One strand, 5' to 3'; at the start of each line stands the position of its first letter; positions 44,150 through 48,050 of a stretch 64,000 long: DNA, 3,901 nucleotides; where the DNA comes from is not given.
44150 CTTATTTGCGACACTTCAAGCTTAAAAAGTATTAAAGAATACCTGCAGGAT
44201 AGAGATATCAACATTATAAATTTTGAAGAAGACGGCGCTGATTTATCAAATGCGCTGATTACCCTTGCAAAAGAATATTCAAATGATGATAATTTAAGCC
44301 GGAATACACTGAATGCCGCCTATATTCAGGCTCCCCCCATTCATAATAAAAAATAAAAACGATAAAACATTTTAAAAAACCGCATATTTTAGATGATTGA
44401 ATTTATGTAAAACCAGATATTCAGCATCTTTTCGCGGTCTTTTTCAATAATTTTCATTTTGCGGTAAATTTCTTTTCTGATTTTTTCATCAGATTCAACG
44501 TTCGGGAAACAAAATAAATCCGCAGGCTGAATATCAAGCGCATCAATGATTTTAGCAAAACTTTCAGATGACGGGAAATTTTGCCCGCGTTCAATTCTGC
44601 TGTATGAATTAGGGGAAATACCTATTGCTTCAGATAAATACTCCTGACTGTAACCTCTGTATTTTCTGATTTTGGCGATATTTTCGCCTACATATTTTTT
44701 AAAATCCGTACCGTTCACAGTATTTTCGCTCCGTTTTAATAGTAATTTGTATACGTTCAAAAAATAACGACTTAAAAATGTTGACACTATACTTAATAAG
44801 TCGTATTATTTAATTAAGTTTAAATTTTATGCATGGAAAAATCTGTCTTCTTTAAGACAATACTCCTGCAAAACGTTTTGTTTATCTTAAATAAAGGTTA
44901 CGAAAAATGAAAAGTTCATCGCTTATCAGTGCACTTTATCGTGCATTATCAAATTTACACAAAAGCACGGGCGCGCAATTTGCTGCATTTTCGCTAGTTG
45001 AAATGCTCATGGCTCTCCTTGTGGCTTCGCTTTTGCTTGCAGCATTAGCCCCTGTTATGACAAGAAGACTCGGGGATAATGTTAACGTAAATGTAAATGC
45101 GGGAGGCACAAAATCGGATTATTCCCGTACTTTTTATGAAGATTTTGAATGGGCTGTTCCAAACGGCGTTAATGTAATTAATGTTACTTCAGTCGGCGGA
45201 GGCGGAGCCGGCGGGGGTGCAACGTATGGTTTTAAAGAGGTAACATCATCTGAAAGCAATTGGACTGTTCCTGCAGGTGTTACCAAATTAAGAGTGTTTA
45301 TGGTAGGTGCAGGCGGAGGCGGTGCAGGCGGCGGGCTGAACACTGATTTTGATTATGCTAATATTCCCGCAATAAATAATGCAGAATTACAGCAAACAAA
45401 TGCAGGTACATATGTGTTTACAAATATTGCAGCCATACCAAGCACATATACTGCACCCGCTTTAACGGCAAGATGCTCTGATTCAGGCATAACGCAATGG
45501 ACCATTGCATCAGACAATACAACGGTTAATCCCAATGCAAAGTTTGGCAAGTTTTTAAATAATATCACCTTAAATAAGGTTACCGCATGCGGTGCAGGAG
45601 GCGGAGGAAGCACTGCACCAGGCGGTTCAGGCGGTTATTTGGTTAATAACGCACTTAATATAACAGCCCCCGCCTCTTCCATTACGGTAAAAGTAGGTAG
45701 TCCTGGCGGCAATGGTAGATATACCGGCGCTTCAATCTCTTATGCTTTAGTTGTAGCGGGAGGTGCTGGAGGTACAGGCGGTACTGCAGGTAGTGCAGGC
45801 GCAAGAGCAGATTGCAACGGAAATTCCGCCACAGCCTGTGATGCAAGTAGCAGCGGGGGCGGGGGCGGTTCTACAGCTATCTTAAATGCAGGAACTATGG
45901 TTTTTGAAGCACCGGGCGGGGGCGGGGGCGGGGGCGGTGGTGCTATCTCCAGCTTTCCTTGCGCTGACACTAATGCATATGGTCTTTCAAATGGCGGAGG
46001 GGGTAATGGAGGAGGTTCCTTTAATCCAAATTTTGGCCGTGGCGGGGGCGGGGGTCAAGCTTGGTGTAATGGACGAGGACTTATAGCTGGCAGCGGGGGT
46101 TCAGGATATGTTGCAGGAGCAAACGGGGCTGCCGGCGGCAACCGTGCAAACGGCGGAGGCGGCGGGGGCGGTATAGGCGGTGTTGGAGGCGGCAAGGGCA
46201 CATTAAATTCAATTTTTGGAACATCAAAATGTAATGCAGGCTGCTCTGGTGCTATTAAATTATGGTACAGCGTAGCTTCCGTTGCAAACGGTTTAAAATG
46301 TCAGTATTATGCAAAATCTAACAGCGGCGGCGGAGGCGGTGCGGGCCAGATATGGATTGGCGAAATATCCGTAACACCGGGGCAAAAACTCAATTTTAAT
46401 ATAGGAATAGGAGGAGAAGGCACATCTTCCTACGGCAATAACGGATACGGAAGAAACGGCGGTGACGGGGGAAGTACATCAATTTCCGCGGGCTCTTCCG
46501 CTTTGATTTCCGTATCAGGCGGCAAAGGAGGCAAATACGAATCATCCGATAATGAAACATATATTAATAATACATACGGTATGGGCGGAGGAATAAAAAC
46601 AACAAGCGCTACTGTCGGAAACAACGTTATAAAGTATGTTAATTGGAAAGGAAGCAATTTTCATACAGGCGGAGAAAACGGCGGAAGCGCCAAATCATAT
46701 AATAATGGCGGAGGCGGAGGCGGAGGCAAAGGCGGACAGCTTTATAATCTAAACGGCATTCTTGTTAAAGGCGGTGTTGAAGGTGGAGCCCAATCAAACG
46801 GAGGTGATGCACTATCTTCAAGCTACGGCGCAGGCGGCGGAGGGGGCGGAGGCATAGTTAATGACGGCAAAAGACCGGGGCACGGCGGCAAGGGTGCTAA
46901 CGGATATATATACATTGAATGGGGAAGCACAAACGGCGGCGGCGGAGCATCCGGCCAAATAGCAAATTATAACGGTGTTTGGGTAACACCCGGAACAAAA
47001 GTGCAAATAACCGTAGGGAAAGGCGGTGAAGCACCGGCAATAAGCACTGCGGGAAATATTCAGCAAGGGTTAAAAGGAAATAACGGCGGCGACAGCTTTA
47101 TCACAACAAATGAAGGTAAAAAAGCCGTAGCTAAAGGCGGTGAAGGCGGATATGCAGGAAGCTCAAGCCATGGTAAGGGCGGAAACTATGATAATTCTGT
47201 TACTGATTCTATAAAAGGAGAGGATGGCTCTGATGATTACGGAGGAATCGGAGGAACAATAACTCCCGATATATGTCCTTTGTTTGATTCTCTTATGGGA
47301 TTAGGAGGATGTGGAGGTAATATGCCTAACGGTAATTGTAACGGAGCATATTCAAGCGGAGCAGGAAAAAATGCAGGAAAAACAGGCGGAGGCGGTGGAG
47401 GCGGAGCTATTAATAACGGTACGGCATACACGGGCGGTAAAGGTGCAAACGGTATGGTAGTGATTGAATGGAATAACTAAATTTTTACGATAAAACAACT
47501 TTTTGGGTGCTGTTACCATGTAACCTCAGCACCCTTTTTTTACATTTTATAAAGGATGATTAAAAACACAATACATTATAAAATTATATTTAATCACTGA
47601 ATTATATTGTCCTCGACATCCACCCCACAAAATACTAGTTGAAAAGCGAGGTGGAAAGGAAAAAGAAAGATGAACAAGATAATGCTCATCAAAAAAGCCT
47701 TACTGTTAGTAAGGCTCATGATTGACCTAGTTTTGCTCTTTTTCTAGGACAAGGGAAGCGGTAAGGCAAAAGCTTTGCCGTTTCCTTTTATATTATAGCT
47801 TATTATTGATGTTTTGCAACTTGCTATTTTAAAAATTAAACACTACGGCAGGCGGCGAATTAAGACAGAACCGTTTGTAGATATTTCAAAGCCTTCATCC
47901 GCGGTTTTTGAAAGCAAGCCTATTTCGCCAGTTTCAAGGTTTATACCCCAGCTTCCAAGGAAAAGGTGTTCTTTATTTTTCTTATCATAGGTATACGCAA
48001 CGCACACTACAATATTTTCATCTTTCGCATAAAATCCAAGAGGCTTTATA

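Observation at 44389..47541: XRE regulator divergent from an 857-aa prepilin-headed, modular poly-glycine protein: candidate undescribed surface or fibre system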

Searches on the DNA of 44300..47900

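Call 87: search_rna_families(source=window, start=44300, end=47900, threshold=evalue, max_evalue=1)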
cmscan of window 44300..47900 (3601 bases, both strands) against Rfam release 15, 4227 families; matches with E-value up to 1: 1.
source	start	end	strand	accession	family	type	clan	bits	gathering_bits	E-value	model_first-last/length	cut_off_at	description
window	45474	45565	-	RF02050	STnc470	Gene; sRNA;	-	16.9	80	0.36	1-226/226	no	Salmonella enterica sRNA STnc470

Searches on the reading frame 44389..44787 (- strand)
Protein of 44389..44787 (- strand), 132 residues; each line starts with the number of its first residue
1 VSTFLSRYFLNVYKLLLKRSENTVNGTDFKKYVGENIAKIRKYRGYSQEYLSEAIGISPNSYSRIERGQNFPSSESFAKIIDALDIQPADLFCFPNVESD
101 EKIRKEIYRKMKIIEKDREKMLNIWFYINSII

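Call 3: search_protein_families(library=pfam, proteins=[window:44389-44787:-], max_evalue=1)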
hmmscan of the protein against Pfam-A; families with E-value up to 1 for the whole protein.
window:44389-44787:- (132 aa): 10 families
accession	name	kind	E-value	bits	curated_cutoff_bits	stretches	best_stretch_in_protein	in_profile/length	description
PF01381.28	HTH_3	-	3.5e-13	49.8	23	1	37-91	1-55/55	Helix-turn-helix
PF12844.13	HTH_19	-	1.9e-10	40.9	30.2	1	34-92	1-59/64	Helix-turn-helix domain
PF13560.12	HTH_31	-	1.2e-08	35.6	27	1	37-90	6-60/64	Helix-turn-helix domain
PF13443.12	HTH_26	-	6.7e-07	29.9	22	1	36-94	1-60/63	Cro/C1-type HTH DNA-binding domain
PF15731.11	MqsA_antitoxin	-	0.0027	18.3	30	1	32-88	69-124/131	Antitoxin component of bacterial toxin-antitoxin system, MqsA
PF20432.4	Xre-like-HTH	-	0.016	15.9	25.8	1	40-72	18-51/63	Antitoxin Xre-like helix-turn-helix domain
PF13730.12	HTH_36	-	0.068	13.4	25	1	43-64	20-44/55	Helix-turn-helix domain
PF22495.2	HTH_92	-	0.12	12.2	27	1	39-73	2-36/45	RsaL-like HTH domain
PF13693.12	HTH_35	-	0.13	12.7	25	1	37-92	8-59/75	Winged helix-turn-helix DNA-binding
PF17021.10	Mei5_like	-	0.69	10.4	32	1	103-124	50-71/118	Putative double-strand recombination repair-like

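Call 4: search_protein_families(library=ncbifam, proteins=[window:44389-44787:-], max_evalue=1)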
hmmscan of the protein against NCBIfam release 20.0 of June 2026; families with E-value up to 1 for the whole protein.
window:44389-44787:- (132 aa): 18 families
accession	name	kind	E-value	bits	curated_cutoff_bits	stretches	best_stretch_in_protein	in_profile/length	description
NF041951.1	phage_RstR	subfamily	3.6e-12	46.5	80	1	34-121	4-92/108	RstR family transcriptional repressor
NF047948.1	male_kill_WMK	equivalog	2.3e-07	30.6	300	1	30-116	160-244/300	WO male-killing family protein Wmk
TIGR03830.1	CxxCG_CxxCG_HTH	subfamily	3.9e-07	29.9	61.8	1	31-89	64-121/127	type II TA system antitoxin MqsA family protein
TIGR03070.1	couple_hipB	subfamily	1.8e-05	24.6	71.65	1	34-86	4-56/58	type II toxin-antitoxin system Y4mF family antitoxin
NF007408.0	PRK09943.1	equivalog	1.8e-05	24.4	211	1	32-102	7-77/185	HTH-type transcriptional regulator PuuR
NF046032.1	TransRegSlrRBacil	equivalog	2.4e-05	24.5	250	1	33-93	2-63/149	HTH-type transcriptional regulator SlrR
NF007257.0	PRK09706.1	subfamily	2.6e-05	24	101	1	31-92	4-65/135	transcriptional repressor DicA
NF041575.1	antitoxPezA_Strep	equivalog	6.8e-05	22.9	290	1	33-90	2-59/158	type II toxin-antitoxin system antitoxin PezA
NF006015.0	PRK08154.1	subfamily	8.1e-05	21.9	204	1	21-100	19-99/314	anaerobic benzoate catabolism transcriptional regulator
TIGR00270.2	TIGR00270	equivalog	0.00014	21.7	110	1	34-87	77-130/159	multiprotein bridging factor aMBF1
NF052239.1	antitox_spr1629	equivalog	0.00031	20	335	1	32-113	2-85/377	spr1629 family repressor/antitoxin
NF041677.1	trans_regClgR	equivalog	0.00033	20.7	170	1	31-90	7-66/113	transcriptional regulator ClgR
NF038310.1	lysogeny_AimR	equivalog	0.00067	18.8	70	1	7-39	104-136/365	AimR family lysis-lysogeny pheromone receptor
NF003162.0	PRK04140.1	equivalog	0.0014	17.7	263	1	34-93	128-190/317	transcriptional regulator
TIGR01639.1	P_fal_TIGR01639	paralog_domain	0.0016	18.5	25.75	1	98-131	10-41/61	Plasmodium falciparum uncharacterized domain TIGR01639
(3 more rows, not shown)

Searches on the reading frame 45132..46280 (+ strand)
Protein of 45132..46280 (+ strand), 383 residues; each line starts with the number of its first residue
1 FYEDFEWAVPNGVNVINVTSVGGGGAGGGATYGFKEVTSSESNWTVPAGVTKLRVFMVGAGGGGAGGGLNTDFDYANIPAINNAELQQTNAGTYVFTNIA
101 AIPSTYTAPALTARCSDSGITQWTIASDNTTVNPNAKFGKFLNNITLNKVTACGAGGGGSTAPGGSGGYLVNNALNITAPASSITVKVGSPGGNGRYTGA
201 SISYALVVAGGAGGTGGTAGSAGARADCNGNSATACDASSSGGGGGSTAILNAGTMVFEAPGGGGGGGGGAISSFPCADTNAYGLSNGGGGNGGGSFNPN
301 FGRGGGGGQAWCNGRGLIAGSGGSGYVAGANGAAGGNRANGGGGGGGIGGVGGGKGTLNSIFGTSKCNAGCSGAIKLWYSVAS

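Call 23: search_protein_families(library=pfam, proteins=[window:45132-46280:+], max_evalue=10)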
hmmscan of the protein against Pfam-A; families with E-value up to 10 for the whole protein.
seq(383 aa): 1 family
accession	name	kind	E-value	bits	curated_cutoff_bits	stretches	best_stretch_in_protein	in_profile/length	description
PF21722.4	Gly_rich_2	-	2.2e-05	25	24.3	2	39-69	3-33/226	Glycine-rich domain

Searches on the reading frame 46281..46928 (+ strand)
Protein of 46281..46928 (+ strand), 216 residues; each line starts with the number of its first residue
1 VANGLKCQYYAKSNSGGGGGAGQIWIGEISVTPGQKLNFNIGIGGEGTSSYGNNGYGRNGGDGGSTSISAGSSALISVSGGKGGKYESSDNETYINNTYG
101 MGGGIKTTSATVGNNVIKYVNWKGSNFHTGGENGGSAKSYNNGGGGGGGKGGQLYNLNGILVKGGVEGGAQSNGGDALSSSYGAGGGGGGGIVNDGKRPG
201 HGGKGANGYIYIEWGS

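Call 23: search_protein_families(library=pfam, proteins=[window:46281-46928:+], max_evalue=10)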
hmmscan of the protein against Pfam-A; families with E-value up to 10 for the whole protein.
seq(216 aa): 1 family
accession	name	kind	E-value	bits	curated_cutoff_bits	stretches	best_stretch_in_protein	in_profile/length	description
PF21722.4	Gly_rich_2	-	2e-07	31.7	24.3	1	13-214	33-225/226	Glycine-rich domain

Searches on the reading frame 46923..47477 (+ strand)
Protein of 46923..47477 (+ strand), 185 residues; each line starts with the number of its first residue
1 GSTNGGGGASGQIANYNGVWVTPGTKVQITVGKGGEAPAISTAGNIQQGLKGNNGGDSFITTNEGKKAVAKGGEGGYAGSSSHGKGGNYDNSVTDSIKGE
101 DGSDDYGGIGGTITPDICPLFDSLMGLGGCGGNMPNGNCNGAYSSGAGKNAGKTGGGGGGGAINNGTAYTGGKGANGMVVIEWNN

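Call 23: search_protein_families(library=pfam, proteins=[window:46923-47477:+], max_evalue=10)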
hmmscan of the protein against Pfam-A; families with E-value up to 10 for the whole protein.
seq(185 aa): 1 family
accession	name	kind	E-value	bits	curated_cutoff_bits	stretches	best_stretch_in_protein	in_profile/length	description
PF21722.4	Gly_rich_2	-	1.8e-08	35.1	24.3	1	4-183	35-225/226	Glycine-rich domain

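Call 62: predict_structure(alignment_id=A3)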
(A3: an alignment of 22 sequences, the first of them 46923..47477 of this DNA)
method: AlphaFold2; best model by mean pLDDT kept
length: 185 residues; sequences in the alignment: 22
mean_pLDDT: 88.8   pTM: 0.84
mean pLDDT of the five models: 88.8, 87.1, 86.7, 84.2, 82.5
residues with pLDDT >= 90: 105; 70-90: 70; 50-70: 10; < 50: 0
segments of 3 or more residues with pLDDT < 50: none
pLDDT, mean of each block of 10 residues (from residue 1): 89 83 88 94 84 95 89 94 93 92 95 77 74 90 92 93 91 93 77
secondary structure, 60 per line:
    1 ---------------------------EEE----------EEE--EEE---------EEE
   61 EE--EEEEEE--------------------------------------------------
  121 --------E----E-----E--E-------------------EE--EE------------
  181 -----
elements in order: E28-30 E41-43 E46-48 E58-62 E65-70

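Call 64: fold_search(model_id=the predicted structure, library=pdb)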
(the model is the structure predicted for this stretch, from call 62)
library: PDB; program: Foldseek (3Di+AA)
matches with E <= 10: 70; with E <= 0.001: 0
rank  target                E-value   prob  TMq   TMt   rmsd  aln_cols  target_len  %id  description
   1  9d93_Qb               1.6e-02  0.90  0.40  0.34  13.0       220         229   26  Mycobacteriophage Bxb1 tail tip - Composite map and model (released 2024-09-25)
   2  9d93_Qa               2.5e-02  0.44  0.28  0.24  14.8       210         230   22  Mycobacteriophage Bxb1 tail tip - Composite map and model (released 2024-09-25)
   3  9r2r_A                3.0e+00  0.06  0.17  0.21  11.8       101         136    7  De novo designed M7 protein fold (released 2025-05-14)
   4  7of5_x                3.1e+00  0.10  0.15  0.18   2.5        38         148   24  Structure of a human mitochondrial ribosome large subunit assembly intermediate in complex with MTERF4-NSUN4 and GTPBP (released 2021-06-09)
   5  2uv8_G                3.4e+00  0.03  0.14  0.02  10.4        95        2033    6  Crystal structure of yeast fatty acid synthase with stalled acyl carrier protein at 3.1 angstrom resolution (released 2007-04-17)
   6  4b0c_A                3.8e+00  0.06  0.11  0.12   9.8        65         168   11  Crystal Structure of 3-hydroxydecanoyl-Acyl Carrier Protein Dehydratase (FabA) from Pseudomonas aeruginosa in complex  (released 2012-11-28)
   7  7bis_E                4.0e+00  0.13  0.14  0.15   9.4        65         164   14  Crystal structure of 3-hydroxydecanoyl-acyl carrier protein dehydratase (FabA)from Pseudomonas aeruginosa in complex w (released 2022-03-02)
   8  4b8u_E                4.2e+00  0.05  0.12  0.13  10.1        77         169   10  Crystal Structure of 3-hydroxydecanoyl-Acyl Carrier Protein Dehydratase (FabA) from Pseudomonas aeruginosa in complex  (released 2012-09-26)
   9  4b8u_A                4.2e+00  0.05  0.12  0.13  10.1        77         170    9  Crystal Structure of 3-hydroxydecanoyl-Acyl Carrier Protein Dehydratase (FabA) from Pseudomonas aeruginosa in complex  (released 2012-09-26)
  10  7bis_C                4.5e+00  0.05  0.11  0.12  10.1        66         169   12  Crystal structure of 3-hydroxydecanoyl-acyl carrier protein dehydratase (FabA)from Pseudomonas aeruginosa in complex w (released 2022-03-02)
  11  4b0j_G                4.5e+00  0.03  0.11  0.12  17.6        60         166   10  Crystal Structure of 3-hydroxydecanoyl-Acyl Carrier Protein Dehydratase (FabA) from Pseudomonas aeruginosa in complex  (released 2012-11-28)
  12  2cf2_C                4.7e+00  0.08  0.14  0.08  10.3        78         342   14  Architecture of mammalian fatty acid synthase (released 2006-03-07)
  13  4b0c_D                4.7e+00  0.03  0.11  0.12  18.0        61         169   11  Crystal Structure of 3-hydroxydecanoyl-Acyl Carrier Protein Dehydratase (FabA) from Pseudomonas aeruginosa in complex  (released 2012-11-28)
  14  4b0c_C                4.7e+00  0.01  0.10  0.10  17.6        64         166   12  Crystal Structure of 3-hydroxydecanoyl-Acyl Carrier Protein Dehydratase (FabA) from Pseudomonas aeruginosa in complex  (released 2012-11-28)
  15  6fdg_B                5.0e+00  0.02  0.10  0.13  17.1        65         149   11  Novel crystal structure of DHNA-CoA Thioesterase from Staphylococcus aureus (released 2018-02-21)
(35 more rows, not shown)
